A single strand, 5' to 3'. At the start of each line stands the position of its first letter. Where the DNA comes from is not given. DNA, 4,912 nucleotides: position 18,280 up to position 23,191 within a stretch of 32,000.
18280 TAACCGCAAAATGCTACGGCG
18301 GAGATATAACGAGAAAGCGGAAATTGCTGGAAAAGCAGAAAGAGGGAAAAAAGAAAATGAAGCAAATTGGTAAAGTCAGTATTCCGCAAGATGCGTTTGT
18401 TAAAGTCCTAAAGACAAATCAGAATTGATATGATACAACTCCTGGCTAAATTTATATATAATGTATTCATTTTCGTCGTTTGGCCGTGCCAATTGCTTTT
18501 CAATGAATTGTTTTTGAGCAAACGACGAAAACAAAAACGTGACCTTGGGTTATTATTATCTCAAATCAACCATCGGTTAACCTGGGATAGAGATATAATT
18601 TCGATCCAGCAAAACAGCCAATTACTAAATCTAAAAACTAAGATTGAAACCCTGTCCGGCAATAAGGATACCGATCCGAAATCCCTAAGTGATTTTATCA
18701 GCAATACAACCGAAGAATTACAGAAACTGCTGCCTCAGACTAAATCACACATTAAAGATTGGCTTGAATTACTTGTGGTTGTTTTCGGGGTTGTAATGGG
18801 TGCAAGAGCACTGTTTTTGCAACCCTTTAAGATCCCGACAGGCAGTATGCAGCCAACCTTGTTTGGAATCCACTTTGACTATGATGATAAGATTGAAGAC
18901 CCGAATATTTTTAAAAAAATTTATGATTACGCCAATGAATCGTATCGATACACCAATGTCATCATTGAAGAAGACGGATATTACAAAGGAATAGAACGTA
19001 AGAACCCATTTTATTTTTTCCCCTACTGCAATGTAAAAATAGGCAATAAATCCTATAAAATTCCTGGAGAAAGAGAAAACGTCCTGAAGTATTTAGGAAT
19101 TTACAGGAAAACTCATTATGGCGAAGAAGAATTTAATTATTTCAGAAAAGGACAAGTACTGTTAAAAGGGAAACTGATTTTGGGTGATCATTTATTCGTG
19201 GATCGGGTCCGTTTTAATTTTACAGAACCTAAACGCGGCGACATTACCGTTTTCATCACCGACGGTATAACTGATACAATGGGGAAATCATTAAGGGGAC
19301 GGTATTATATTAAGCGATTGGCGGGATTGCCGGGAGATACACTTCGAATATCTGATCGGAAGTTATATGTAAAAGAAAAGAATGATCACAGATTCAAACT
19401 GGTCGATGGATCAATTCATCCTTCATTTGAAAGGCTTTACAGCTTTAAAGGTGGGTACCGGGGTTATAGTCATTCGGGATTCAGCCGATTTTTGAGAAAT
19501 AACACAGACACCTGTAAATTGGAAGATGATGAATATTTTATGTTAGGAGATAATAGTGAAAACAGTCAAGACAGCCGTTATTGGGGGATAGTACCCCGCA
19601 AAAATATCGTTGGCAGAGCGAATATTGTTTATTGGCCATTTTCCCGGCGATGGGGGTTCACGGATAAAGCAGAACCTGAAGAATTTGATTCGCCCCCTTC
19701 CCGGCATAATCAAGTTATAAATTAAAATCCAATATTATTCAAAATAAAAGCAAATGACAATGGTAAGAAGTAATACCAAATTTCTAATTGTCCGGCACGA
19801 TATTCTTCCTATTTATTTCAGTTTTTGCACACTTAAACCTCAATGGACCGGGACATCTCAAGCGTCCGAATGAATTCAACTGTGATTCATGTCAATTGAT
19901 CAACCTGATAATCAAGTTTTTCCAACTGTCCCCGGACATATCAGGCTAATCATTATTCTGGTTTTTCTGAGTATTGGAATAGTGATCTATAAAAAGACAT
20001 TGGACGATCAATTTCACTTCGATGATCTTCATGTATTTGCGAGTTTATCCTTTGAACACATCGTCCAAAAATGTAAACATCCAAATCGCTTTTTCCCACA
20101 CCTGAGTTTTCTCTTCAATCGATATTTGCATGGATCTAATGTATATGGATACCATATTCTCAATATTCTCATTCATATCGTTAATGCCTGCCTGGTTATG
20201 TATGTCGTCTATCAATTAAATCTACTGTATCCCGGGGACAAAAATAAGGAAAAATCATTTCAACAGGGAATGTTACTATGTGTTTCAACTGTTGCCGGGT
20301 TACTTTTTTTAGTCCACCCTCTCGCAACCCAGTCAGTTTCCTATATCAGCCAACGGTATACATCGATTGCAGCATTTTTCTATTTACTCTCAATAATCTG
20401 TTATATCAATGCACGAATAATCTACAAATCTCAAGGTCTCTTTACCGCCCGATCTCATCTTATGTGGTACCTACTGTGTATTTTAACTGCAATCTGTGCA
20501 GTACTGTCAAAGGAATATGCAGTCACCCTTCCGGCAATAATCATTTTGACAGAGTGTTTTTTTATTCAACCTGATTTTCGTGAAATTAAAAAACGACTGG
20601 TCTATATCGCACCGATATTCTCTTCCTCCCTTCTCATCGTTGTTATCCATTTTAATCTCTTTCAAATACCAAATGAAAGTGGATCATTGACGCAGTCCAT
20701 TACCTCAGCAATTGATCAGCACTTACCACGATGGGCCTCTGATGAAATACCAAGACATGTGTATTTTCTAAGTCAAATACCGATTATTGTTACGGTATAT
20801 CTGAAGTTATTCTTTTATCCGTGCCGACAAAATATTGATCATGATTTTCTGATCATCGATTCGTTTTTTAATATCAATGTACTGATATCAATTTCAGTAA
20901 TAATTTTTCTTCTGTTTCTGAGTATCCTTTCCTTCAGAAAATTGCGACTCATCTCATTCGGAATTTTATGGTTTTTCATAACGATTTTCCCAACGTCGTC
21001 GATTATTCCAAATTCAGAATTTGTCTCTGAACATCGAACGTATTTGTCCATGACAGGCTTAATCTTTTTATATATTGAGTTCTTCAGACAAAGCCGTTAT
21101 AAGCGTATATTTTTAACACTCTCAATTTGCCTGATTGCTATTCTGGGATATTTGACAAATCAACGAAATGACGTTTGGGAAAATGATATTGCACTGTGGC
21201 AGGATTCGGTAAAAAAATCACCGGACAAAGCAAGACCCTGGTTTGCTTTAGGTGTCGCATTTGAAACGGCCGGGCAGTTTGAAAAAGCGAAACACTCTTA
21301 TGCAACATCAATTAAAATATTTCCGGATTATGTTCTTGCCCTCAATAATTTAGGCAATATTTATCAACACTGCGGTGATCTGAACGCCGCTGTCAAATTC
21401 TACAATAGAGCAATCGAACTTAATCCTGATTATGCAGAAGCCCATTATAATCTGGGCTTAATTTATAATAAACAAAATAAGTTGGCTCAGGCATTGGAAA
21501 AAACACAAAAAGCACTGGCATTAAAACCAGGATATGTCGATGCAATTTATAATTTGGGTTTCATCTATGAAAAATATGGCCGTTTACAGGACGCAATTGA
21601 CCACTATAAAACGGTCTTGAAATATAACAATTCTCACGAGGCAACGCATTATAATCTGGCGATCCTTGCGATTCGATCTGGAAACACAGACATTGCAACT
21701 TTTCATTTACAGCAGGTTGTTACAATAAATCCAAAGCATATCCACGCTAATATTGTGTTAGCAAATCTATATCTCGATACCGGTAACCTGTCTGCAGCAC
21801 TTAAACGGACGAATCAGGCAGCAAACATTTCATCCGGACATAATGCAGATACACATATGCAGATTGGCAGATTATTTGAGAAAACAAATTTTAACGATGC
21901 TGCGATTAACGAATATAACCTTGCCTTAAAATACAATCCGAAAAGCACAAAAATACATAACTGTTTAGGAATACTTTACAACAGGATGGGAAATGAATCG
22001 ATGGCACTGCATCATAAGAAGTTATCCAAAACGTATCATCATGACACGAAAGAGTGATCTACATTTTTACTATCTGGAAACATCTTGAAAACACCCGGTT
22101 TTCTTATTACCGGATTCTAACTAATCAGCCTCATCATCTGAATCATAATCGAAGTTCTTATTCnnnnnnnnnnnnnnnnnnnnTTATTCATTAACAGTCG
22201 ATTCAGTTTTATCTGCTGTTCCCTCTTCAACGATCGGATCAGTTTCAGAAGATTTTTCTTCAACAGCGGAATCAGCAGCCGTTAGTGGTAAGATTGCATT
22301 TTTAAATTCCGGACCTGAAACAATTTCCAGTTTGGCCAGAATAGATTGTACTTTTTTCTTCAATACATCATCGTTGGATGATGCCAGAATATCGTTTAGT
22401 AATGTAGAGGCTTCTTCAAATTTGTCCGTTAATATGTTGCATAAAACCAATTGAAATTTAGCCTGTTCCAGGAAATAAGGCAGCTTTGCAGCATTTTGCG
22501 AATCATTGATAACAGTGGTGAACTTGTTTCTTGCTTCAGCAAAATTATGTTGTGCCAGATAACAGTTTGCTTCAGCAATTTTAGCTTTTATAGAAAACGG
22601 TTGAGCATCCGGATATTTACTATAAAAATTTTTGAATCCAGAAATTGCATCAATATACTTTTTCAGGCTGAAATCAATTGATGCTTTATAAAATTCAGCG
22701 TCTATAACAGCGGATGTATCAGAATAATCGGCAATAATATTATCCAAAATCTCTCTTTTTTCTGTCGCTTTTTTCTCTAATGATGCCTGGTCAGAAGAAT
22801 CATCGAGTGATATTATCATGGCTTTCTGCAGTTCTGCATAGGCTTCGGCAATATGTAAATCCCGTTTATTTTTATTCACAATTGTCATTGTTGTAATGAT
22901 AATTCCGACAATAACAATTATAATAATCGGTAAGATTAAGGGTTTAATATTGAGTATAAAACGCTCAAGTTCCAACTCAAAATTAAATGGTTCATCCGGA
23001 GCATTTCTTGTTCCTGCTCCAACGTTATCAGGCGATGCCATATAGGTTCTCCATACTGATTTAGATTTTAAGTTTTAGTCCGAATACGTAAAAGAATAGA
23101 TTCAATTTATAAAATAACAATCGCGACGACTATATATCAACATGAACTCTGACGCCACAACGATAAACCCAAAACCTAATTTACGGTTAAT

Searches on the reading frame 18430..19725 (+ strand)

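Call 8: search_protein_families(library=pfam, proteins=[window:18430-19725:+], max_evalue=0.001)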
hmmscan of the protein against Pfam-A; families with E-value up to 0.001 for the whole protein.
window:18430-19725:+ (431 aa): 1 family
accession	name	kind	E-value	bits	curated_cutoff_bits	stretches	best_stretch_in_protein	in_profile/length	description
PF10502.14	Peptidase_S26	-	9.4e-36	123.7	22.9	2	249-402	37-168/168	Signal peptidase, peptidase S26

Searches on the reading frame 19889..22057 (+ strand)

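Call 8: search_protein_families(library=pfam, proteins=[window:19889-22057:+], max_evalue=0.001)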
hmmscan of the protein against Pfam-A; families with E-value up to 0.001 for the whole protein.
window:19889-22057:+ (722 aa): 23 families
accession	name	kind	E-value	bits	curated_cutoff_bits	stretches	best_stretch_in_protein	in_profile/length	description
PF00515.34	TPR_1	-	9e-40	133.4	27.8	3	483-515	2-34/34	Tetratricopeptide repeat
PF07719.23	TPR_2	-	3.8e-38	126.9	27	4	483-515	2-34/34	Tetratricopeptide repeat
PF13414.12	TPR_11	-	1.8e-37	127.2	26.8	3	489-529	1-41/42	TPR repeat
PF13431.12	TPR_17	-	1.1e-34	116.2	24.4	3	504-537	1-34/34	Tetratricopeptide repeat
PF13181.12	TPR_8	-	2.4e-28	96.3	25.7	1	484-515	3-34/34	Tetratricopeptide repeat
PF14559.12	TPR_19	-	8.6e-25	87.3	25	5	461-519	4-62/68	Tetratricopeptide repeat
PF13424.12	TPR_12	-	1.2e-22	80.3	30.1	1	484-546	5-75/77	Tetratricopeptide repeat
PF13432.12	TPR_16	-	3.5e-20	72.5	32.7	2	496-549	11-64/65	Tetratricopeptide repeat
PF13428.12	TPR_14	-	8e-18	63.6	23.5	1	487-523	6-42/44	Tetratricopeptide repeat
PF13176.12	TPR_7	-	3.6e-12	45.8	27.9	1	484-514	1-31/36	Tetratricopeptide repeat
PF13371.12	TPR_9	-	3.8e-12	46.5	35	0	523-577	2-56/73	Tetratricopeptide repeat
PF13174.12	TPR_6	-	1.1e-11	45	26.3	0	551-578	1-28/33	Tetratricopeptide repeat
PF17874.7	TPR_MalT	-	1.2e-09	38.3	45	1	452-546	44-152/336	MalT-like TPR region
PF23914.1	TPR_CcmH_CycH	-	1.5e-09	38.3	42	1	488-580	56-151/158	Cytochrome c-type biogenesis protein H TPR domain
PF25064.1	ARM_TT21_5th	-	1.1e-08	35.9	27.8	0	589-679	6-98/117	TT21 fifth ARM repeats domain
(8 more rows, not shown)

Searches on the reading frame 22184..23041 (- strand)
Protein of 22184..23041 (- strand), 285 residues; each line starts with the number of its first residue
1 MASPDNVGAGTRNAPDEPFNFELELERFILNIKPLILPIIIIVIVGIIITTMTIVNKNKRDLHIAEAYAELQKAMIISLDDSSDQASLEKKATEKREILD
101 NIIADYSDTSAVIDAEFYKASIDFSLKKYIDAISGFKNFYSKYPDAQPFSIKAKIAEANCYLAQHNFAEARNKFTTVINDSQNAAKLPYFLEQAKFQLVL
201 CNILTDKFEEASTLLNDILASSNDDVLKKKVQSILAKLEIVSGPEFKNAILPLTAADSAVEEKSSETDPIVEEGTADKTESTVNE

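Call 8: search_protein_families(library=pfam, proteins=[window:22184-23041:-], max_evalue=0.001)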
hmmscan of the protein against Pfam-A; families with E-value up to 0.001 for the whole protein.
window:22184-23041:- (285 aa): 2 families
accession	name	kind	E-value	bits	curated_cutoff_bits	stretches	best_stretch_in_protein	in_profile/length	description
PF14559.12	TPR_19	-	9.4e-06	26.3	25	0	127-183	5-57/68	Tetratricopeptide repeat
PF13174.12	TPR_6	-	0.00031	21.6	26.3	0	114-145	1-32/33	Tetratricopeptide repeat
